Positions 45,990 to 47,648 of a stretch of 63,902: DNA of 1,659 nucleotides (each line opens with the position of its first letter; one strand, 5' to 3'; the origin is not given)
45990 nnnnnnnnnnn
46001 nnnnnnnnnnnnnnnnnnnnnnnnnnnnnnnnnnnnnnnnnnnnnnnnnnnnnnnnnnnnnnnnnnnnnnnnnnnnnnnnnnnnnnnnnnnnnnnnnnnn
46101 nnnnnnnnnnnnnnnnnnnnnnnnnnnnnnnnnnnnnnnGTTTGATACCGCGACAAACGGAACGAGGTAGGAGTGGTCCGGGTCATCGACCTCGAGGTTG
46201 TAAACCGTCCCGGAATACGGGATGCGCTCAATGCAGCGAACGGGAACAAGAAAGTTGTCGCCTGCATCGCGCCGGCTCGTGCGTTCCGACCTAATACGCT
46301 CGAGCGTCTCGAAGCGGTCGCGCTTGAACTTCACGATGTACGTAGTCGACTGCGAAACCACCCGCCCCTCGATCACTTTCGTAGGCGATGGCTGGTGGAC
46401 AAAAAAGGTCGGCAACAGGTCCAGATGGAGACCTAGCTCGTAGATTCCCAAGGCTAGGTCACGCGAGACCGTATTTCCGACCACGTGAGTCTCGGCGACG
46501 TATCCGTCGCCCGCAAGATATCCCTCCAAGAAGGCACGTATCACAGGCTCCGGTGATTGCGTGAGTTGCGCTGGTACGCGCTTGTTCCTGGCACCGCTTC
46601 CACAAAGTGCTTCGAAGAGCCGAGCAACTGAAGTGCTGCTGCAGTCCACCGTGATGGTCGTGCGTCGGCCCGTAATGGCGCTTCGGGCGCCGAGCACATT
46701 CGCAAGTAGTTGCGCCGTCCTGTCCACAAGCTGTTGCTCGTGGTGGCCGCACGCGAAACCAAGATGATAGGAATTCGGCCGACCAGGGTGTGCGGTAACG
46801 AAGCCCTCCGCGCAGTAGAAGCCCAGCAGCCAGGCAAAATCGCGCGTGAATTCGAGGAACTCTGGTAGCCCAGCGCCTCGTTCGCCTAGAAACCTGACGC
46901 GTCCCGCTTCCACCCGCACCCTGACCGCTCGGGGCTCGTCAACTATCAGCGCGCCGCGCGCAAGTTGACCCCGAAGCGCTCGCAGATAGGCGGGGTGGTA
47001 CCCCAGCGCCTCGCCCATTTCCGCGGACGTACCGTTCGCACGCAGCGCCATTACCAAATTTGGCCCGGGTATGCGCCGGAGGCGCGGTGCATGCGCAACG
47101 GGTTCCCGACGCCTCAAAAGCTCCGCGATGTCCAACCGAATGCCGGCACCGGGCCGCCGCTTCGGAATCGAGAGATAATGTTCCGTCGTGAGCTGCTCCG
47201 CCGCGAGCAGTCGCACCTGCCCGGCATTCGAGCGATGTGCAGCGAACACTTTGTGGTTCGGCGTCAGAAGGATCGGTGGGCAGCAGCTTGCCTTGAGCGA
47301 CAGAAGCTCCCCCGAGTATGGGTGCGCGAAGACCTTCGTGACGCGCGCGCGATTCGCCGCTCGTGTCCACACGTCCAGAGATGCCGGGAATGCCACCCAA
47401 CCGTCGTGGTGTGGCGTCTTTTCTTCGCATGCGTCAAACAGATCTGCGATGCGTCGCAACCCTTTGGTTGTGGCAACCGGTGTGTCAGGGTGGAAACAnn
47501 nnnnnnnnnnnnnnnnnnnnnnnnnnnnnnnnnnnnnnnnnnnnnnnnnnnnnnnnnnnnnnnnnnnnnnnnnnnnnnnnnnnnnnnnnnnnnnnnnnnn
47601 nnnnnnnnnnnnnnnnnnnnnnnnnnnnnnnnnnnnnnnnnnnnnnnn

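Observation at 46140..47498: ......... intein inserted inside the CX3CX2C iron-sulfur motif of the AmmeMemoRadiSam radical SAM enzyme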

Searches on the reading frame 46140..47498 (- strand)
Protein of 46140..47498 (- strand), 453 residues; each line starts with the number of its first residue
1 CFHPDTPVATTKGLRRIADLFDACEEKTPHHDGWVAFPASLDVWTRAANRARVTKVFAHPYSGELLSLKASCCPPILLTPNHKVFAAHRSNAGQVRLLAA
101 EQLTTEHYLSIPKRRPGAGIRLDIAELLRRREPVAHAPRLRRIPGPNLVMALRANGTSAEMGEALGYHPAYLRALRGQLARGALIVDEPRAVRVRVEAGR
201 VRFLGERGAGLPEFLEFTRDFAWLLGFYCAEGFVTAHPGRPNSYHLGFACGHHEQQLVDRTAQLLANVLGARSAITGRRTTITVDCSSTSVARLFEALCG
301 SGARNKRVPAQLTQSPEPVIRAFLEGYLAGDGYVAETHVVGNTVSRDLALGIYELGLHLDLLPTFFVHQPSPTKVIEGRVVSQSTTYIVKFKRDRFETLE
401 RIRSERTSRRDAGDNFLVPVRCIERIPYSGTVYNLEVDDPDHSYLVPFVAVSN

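Call 4: search_protein_families(library=pfam, proteins=[window:46140-47498:-], max_evalue=0.1)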
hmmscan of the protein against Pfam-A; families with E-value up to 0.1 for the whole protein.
seq(453 aa): 2 families
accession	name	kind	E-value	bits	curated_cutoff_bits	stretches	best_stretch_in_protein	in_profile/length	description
PF14890.11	Intein_splicing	-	1.5e-07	31.8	35.8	1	41-440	26-143/155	Intein splicing domain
PF14528.11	LAGLIDADG_3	-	1.8e-07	31.8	22.5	1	319-372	2-59/82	LAGLIDADG-like domain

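Call 5: search_protein_families(library=ncbifam, proteins=[window:46140-47498:-], max_evalue=0.1)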
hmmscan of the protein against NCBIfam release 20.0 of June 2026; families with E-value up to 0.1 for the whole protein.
seq(453 aa): 7 families
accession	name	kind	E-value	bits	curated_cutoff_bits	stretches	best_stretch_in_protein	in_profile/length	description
NF045703.1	rSAM_Tes_intein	exception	2.4e-12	45.5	1700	1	210-446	360-602/1040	tetraether lipid synthase Tes, intein-containing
TIGR01445.1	intein_Nterm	domain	2.3e-06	28.5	24.5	1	1-85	1-82/83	intein N-terminal splicing region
NF011491.0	PRK14898.1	equivalog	6.9e-06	24.4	783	1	206-401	230-420/860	DNA-directed RNA polymerase subunit A''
NF011303.0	PRK14715.1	equivalog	0.00017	18.8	1585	1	223-338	1122-1232/1627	DNA-directed DNA polymerase II large subunit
NF011287.0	PRK14698.1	equivalog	0.00048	18.2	1238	1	252-351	415-519/1017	V-type ATP synthase subunit A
NF006207.0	PRK08332.1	equivalog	0.0013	16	2400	1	219-360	1003-1138/1684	vitamin B12-dependent ribonucleotide reductase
NF038098.1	GyrA_w_intein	exception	0.012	13.5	1850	1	294-418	310-440/1232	intein-containing DNA gyrase subunit A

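Call 6: find_homologous_proteins(query=window:46140-47498:-, max_evalue=0.001)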
Query seq(453 aa) (453 aa): 117 proteins with E <= 0.001 among 8000 candidates.
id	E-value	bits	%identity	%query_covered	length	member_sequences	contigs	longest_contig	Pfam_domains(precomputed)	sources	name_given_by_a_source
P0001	4.6e-180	617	61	100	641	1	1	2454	PF04055.28,PF14890.12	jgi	jgi:pyruvate-formate lyase-activating enzyme/intein/homing endonuclease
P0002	3.6e-177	608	61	100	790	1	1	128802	PF04055.28,PF14528.12,PF14890.12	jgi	jgi:AmmeMemoRadiSam system radical SAM enzyme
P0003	7.3e-174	597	61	97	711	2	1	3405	PF04055.28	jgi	jgi:pyruvate formate lyase activating enzyme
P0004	1.3e-173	596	65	92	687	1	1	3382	PF04055.28,PF14528.12,PF14890.12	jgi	jgi:pyruvate formate lyase activating enzyme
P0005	1.5e-169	583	60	100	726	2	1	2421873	PF04055.28,PF14528.12,PF14890.12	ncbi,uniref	ncbi:AmmeMemoRadiSam system radical SAM enzyme [Methylomarinovum tepidoasis]|uniref:AmmeMemoRadiSam 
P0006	2.2e-167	576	80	70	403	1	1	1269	PF14528.12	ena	-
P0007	1.9e-151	523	56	100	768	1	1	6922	PF04055.28,PF14890.12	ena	-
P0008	4.4e-141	489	73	69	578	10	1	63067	PF04055.28,PF14528.12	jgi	jgi:pyruvate formate lyase activating enzyme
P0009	7.6e-139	481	51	100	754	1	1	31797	PF04055.28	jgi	jgi:pyruvate formate lyase activating enzyme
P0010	7.2e-132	458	51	100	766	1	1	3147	PF14528.12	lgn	-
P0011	7.2e-131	455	51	100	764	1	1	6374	PF04055.28,PF14528.12,PF14890.12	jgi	jgi:putative pyruvate formate lyase activating enzyme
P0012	1.5e-130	454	75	60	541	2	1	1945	PF04055.28,PF14528.12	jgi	jgi:pyruvate formate lyase activating enzyme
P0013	6.5e-128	445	50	100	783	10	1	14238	PF04055.28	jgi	jgi:pyruvate formate lyase activating enzyme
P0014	7.3e-127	442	65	68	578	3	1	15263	PF04055.28,PF14528.12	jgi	jgi:pyruvate formate lyase activating enzyme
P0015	2.0e-126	441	61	73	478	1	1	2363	PF04055.28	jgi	jgi:hypothetical protein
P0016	2.3e-125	437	75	58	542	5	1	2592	PF04055.28,PF14528.12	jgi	jgi:pyruvate formate lyase activating enzyme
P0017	8.7e-121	422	48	100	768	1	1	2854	PF14528.12,PF14890.12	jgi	jgi:putative pyruvate formate lyase activating enzyme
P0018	9.6e-121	422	47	100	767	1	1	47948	PF04055.28,PF14528.12,PF14890.12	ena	-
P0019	3.9e-119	416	47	100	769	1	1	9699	PF04055.28,PF14528.12,PF14890.12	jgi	jgi:putative pyruvate formate lyase activating enzyme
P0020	5.0e-119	416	48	100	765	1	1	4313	PF04055.28,PF14528.12,PF14890.12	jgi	jgi:putative pyruvate formate lyase activating enzyme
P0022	5.4e-117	409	49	100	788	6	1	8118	PF04055.28,PF14528.12,PF14890.12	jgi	jgi:putative pyruvate formate lyase activating enzyme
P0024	1.6e-116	408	44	100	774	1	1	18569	PF04055.28,PF14528.12,PF14890.12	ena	-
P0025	1.2e-115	405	47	100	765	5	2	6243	PF04055.28,PF14528.12,PF14890.12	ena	-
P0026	1.5e-115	405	46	100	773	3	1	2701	PF05204.20,PF04055.28,PF14528.12,PF14890.12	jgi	-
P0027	1.8e-115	404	47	100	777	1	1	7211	PF04055.28,PF14528.12,PF14890.12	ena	-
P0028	6.6e-115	403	47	100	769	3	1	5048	PF04055.28,PF14528.12,PF14890.12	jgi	jgi:putative pyruvate formate lyase activating enzyme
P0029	1.1e-114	402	48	98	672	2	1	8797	PF14528.12,PF14890.12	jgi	jgi:putative pyruvate formate lyase activating enzyme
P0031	4.1e-114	400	47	100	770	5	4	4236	PF14528.12,PF14890.12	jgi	jgi:putative pyruvate formate lyase activating enzyme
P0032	4.2e-114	400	47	100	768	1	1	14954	PF04055.28,PF14528.12,PF14890.12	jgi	jgi:putative pyruvate formate lyase activating enzyme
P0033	7.9e-114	399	45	100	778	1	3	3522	PF04055.28,PF14528.12,PF14890.12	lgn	-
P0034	8.6e-114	399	47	100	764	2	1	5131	PF04055.28,PF14528.12,PF14890.12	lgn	-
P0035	1.2e-113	398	48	100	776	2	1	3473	PF14528.12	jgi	jgi:uncharacterized Fe-S radical SAM superfamily protein PflX/intein/homing endonuclease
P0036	1.6e-113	398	46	100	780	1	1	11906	PF04055.28,PF14528.12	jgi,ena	-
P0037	2.0e-113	398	47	100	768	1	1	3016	PF04055.28,PF14528.12,PF14890.12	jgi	jgi:uncharacterized Fe-S radical SAM superfamily protein PflX/intein/homing endonuclease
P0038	4.4e-113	397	47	100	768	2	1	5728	PF04055.28,PF14528.12,PF14890.12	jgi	jgi:putative pyruvate formate lyase activating enzyme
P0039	1.4e-112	395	48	100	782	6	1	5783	PF04055.28,PF14528.12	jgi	jgi:putative pyruvate formate lyase activating enzyme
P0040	1.4e-112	395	45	100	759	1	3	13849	PF04055.28,PF14528.12,PF14890.12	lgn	-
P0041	4.9e-112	393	52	85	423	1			PF14528.12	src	-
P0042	2.1e-110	388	46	100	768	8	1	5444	PF04055.28,PF14528.12,PF14890.12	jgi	-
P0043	8.8e-110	386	46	100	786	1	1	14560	PF04055.28,PF14528.12,PF14890.12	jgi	jgi:putative pyruvate formate lyase activating enzyme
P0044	1.3e-109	385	46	100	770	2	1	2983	PF04055.28,PF14528.12,PF14890.12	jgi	jgi:putative pyruvate formate lyase activating enzyme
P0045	1.9e-109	385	46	100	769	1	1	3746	PF04055.28,PF14528.12,PF14890.12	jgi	jgi:putative pyruvate formate lyase activating enzyme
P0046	2.0e-109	384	46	100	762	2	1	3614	PF14528.12,PF14890.12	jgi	jgi:putative pyruvate formate lyase activating enzyme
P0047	3.2e-109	384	44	100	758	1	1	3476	PF04055.28,PF14528.12,PF14890.12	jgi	jgi:putative pyruvate formate lyase activating enzyme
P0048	1.1e-107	379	46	100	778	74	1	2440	PF04055.28,PF14528.12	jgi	jgi:putative pyruvate formate lyase activating enzyme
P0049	1.1e-106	375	44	100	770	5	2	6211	PF04055.28,PF14528.12,PF14890.12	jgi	jgi:putative pyruvate formate lyase activating enzyme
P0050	7.6e-106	373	44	100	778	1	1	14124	PF14528.12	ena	-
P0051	9.9e-106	372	44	100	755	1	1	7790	PF04055.28,PF14528.12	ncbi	-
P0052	1.2e-104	369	45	97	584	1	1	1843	PF14528.12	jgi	jgi:hypothetical protein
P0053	2.1e-103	365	45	100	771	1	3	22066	PF04055.28,PF14528.12,PF14890.12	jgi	jgi:putative pyruvate formate lyase activating enzyme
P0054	2.2e-103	365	44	100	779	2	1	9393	PF04055.28,PF14528.12,PF14890.12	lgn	-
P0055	4.1e-103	364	43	100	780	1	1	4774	PF04055.28,PF14890.12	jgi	jgi:putative pyruvate formate lyase activating enzyme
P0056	1.7e-101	358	49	81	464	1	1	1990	PF14528.12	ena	-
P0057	6.6e-99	350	66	38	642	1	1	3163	PF04055.28,PF14890.12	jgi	jgi:pyruvate formate lyase activating enzyme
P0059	1.2e-96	342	61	58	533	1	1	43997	PF04055.28,PF14528.12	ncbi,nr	ncbi:MAG TPA: AmmeMemoRadiSam system radical SAM enzyme [Usitatibacter sp.]|nr:AmmeMemoRadiSam syste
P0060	1.1e-92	329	42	100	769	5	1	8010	PF04055.28,PF14528.12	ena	-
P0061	2.2e-90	322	64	36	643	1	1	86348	PF04055.28,PF14890.12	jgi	jgi:pyruvate formate lyase activating enzyme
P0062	4.0e-87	311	43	100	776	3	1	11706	PF04055.28,PF14528.12,PF14890.12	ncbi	-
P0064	1.2e-85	306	45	80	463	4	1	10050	PF14528.12,PF14890.12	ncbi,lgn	-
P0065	4.6e-85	304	49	51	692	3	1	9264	PF14528.12,PF14890.12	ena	-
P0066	2.4e-82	295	49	66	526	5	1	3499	PF14528.12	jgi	jgi:putative pyruvate formate lyase activating enzyme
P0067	7.1e-82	294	39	100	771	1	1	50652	PF04055.28,PF14528.12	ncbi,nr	ncbi:MAG: hypothetical protein Q9M35_00090 [Rhodothermus sp.]|nr:hypothetical protein [Rhodothermus 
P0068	1.5e-81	293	68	25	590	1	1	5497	PF04055.28,PF14890.12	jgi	jgi:pyruvate formate lyase activating enzyme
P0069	2.1e-78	282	40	100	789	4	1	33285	PF04055.28,PF14528.12,PF14890.12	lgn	-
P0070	2.5e-75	272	61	35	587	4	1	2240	PF04055.28,PF14890.12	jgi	-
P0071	1.8e-68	249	56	34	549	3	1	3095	PF04055.28,PF14890.12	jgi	jgi:pyruvate formate lyase activating enzyme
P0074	8.0e-65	237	63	31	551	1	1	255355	PF04055.28,PF14890.12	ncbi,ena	-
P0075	3.8e-63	232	62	31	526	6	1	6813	PF04055.28,PF14890.12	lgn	-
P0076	1.8e-62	230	67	25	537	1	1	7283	PF04055.28,PF14890.12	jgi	jgi:pyruvate formate lyase activating enzyme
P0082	8.3e-60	221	53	34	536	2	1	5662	PF04055.28,PF14890.12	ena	-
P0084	1.6e-59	220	64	28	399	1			PF04055.28,PF14890.12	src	-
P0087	1.2e-57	214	34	100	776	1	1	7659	PF04055.28,PF14528.12,PF14890.12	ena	-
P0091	2.6e-57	213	34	100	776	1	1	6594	PF04055.28,PF14528.12,PF14890.12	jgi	-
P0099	4.2e-55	205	68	31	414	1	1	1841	PF04055.28,PF14528.12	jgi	-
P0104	2.4e-54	203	59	26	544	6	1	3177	PF04055.28,PF14890.12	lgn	-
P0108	1.2e-46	178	60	25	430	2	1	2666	PF04055.28,PF14890.12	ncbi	-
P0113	6.2e-40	155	50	26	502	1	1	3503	PF04055.28,PF14890.12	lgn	-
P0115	1.5e-37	148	41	54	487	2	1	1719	PF14528.12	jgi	jgi:pyruvate formate lyase activating enzyme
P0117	2.9e-36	143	41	33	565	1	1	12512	PF04055.28,PF14890.12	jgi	jgi:uncharacterized Fe-S radical SAM superfamily protein PflX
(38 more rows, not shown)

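Call 18: find_encoding_contigs(protein=P0005, flank=6000, max_places=3)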
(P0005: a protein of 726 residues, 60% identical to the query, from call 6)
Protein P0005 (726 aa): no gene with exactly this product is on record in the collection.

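Call 25: search_solved_structures(query=window:46140-47498:-, max_evalue=1, show_alignments=2)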
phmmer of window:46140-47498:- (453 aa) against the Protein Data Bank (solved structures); distinct sequences matched with E-value up to 1: 8.
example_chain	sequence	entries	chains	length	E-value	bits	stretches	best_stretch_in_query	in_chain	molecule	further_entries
2cw7_A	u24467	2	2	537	9.5e-15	57.5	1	210-335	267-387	Endonuclease PI-PkoII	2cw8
7qsu_A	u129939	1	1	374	1.6e-06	30.4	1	209-367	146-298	V-ATPase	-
7qss_A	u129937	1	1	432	2.7e-06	29.7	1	209-367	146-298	V-type ATP synthase alpha chain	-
2jmz_A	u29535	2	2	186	0.0083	18.1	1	51-115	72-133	Hypothetical protein MJ0781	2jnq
4mf4_A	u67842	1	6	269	0.032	16.2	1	89-181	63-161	HpcH/HpaI aldolase/citrate lyase family protein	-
6lvp_A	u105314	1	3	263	0.2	13.6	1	289-374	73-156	Enoyl-CoA hydratase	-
7qst_A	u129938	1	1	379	0.35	12.8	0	300-357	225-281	V-type ATP synthase subunit A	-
4es6_A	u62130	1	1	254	0.37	12.7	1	112-215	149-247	Uroporphyrinogen-III synthase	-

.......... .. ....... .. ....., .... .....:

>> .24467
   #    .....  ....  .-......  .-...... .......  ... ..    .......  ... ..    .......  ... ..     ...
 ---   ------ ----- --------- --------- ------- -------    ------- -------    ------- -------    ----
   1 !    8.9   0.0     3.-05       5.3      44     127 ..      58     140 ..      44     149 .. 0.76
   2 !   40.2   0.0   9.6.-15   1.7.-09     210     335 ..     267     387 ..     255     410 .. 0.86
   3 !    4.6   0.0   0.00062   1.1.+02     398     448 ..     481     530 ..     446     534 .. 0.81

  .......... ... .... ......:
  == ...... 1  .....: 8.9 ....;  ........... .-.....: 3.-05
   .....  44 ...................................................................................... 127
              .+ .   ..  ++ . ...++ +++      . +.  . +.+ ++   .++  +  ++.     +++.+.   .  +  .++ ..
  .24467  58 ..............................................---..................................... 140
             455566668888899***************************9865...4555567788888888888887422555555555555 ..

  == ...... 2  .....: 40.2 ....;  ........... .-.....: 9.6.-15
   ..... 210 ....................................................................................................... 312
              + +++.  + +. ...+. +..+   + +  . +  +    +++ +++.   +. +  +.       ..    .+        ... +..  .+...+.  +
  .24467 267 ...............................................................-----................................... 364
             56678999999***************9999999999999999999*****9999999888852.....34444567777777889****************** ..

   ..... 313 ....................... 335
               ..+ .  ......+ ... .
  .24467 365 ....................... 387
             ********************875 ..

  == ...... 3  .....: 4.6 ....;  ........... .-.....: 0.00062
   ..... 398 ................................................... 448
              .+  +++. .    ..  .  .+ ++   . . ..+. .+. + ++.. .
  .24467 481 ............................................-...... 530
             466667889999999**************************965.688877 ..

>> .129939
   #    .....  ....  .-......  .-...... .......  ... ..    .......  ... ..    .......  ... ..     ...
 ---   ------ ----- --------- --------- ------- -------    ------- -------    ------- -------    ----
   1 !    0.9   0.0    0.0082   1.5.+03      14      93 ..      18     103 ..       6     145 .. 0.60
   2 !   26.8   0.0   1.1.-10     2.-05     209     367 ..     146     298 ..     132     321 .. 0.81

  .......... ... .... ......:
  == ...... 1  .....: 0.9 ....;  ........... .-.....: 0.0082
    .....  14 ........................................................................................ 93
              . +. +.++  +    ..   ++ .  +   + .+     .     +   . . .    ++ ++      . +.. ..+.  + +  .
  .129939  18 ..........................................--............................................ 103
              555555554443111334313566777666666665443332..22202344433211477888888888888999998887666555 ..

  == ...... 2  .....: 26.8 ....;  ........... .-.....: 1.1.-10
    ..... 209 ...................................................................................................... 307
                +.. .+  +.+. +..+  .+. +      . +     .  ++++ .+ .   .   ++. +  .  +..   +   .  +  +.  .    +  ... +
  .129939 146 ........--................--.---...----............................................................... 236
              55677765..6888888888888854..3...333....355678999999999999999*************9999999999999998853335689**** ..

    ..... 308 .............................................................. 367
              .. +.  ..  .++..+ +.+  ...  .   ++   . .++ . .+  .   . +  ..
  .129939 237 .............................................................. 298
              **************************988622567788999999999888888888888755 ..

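Call 28: find_related_loci(query=A1, collection=genome_contigs, flank=3000)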
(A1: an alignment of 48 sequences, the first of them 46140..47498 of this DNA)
Query A1 (453 aa) in genome_contigs; peptide patterns used: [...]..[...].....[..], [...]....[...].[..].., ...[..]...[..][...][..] (x = any residue, [..] = any of these).
600 stretches matched a pattern (row limit reached: there are more); 7 encode a relative of the query (tblastn E <= 1e-3); 7 distinct loci.
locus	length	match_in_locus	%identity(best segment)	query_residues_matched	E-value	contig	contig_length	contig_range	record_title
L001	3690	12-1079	35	100-453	3e-60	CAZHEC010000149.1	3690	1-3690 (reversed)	MAG TPA_asm: uncultured Nitrososphaeria archaeon isolate SRP163575_co2_204 genome assembly, contig: NODE_34269_length_36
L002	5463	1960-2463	53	1-453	2e-44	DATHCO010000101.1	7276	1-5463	MAG TPA_asm: Steroidobacteraceae bacterium isolate SMAG_U12369 k141_1162336, whole genome shotgun sequence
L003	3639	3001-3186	66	1-62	9e-22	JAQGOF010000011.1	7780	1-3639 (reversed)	MAG: Gammaproteobacteria bacterium isolate RYN_606 scaffold_825988, whole genome shotgun sequence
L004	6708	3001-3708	29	225-450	4e-17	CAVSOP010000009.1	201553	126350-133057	MAG: uncultured archaeon isolate MFD01476.bin.2.32 genome assembly, contig: contig_68750, whole genome shotgun sequence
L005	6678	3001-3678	25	211-439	2e-16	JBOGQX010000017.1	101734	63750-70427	MAG: Nitrosotalea sp. isolate TC-B4_metabat2.bin.1 k127_53877, whole genome shotgun sequence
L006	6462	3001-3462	28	186-332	1e-9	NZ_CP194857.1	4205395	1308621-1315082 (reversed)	Sanguibacter sp. Z1732 chromosome, complete genome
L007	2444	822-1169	20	224-341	6e-7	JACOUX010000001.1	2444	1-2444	MAG: Candidatus Woesearchaeota archaeon isolate NC_groundwater_84_Ag_S-0.1um_40_33 S35_SO-1_scaffold_18938, whole genome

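Call 33: predict_structure(alignment_id=A1)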
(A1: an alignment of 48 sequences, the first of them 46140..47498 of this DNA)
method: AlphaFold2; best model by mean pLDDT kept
length: 453 residues; sequences in the alignment: 48
mean_pLDDT: 93.0   pTM: 0.87
mean pLDDT of the five models: 93.0, 92.9, 92.9, 92.0, 91.5
residues with pLDDT >= 90: 377; 70-90: 52; 50-70: 23; < 50: 1
segments of 3 or more residues with pLDDT < 50: none
pLDDT, mean of each block of 10 residues (from residue 1): 97 96 97 95 95 98 98 96 98 96 98 94 94 59 80 90 88 90 71 88 90 97 98 91 92 98 98 96 97 97 96 96 98 95 98 97 96 95 96 88 69 95 98 97 96 95
secondary structure, 60 per line:
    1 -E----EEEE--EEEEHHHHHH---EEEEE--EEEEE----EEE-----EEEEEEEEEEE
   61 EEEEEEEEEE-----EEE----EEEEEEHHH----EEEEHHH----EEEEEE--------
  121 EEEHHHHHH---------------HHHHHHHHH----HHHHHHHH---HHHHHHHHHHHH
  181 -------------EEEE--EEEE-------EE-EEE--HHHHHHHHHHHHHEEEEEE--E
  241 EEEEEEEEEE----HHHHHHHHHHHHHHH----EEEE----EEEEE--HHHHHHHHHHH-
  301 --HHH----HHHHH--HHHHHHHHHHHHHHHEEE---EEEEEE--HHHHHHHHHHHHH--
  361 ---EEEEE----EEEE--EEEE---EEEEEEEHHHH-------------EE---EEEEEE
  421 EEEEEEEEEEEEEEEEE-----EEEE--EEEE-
elements in order: E7-10 E13-16 H17-22 E26-30 E33-37 E42-44 E50-70 E76-78 E83-88 E96-99 E107-112 E121-123 H124-129 H145-153 H158-165 H169-180 E194-197 E200-203 E214-216 H219-231 E232-237 E240-250 H255-269 E274-277 E282-286 H289-299 H310-314 H317-331 E332-334 E338-343 H346-358 E364-368 E373-376 E379-382 E386-392 H393-396 E415-437 E443-446 E449-452
